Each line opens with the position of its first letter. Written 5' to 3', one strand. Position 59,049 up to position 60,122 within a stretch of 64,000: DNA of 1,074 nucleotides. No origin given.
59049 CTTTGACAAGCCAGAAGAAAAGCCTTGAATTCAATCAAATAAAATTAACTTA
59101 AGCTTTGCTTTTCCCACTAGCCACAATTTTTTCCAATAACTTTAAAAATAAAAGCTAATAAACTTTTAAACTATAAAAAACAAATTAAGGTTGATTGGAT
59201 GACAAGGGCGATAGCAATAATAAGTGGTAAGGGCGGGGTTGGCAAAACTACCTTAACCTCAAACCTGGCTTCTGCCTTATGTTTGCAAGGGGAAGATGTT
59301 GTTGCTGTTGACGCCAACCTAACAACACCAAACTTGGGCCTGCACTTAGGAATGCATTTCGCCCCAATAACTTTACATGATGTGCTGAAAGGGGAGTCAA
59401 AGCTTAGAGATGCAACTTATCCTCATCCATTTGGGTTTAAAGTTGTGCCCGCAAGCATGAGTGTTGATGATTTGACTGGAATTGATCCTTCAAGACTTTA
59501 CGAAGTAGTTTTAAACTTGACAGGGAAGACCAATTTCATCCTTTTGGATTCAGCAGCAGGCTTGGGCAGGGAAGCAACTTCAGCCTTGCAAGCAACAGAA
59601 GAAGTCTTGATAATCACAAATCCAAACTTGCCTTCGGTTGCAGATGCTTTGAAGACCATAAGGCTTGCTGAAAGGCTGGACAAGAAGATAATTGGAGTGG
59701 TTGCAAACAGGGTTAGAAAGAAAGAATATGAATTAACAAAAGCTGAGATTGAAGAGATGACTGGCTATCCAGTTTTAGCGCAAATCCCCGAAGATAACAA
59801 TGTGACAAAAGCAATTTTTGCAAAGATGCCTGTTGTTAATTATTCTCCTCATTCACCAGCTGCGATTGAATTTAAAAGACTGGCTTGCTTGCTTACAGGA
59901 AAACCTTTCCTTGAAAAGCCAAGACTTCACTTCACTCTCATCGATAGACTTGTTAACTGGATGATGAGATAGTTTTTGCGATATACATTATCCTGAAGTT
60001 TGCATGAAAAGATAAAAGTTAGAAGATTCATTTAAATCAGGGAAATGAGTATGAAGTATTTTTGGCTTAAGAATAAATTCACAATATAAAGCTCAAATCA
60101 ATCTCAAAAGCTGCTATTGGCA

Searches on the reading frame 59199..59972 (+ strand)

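Call 25: search_protein_families(library=pfam, proteins=[window:59199-59972:+], max_evalue=0.001)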
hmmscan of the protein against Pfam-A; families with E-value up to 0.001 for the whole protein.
window:59199-59972:+ (257 aa): 9 families
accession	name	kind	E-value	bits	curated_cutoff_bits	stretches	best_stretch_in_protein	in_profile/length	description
PF01656.29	CbiA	-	1.1e-22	80.7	25.4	1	5-212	1-125/125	CobQ/CobB/MinD/ParA nucleotide binding domain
PF10609.15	ParA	-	2.6e-20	73.3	27.1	2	2-54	3-55/246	NUBPL iron-transfer P-loop NTPase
PF13614.12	AAA_31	-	9.9e-13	48.8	27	1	3-147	2-154/177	AAA domain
PF00142.24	Fer4_NifH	-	3.5e-12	46.8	25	1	133-233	141-245/271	4Fe-4S iron sulfur cluster binding proteins, NifH/frxC family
PF06564.18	CBP_BcsQ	-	1.4e-11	44.8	21.3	1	10-229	9-230/234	Cellulose biosynthesis protein BcsQ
PF13500.12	AAA_26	-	4.4e-10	40.2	27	1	135-204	130-196/198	AAA domain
PF02374.21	ArsA_ATPase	-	8.5e-05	22.3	24.3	1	6-37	4-35/305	Anion-transporting ATPase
PF20720.3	nSTAND3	-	0.00027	21.1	27.2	1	4-38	18-52/155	Novel STAND NTPase 3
PF13481.12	AAA_25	-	0.00047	20.3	27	0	5-34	35-63/195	AAA domain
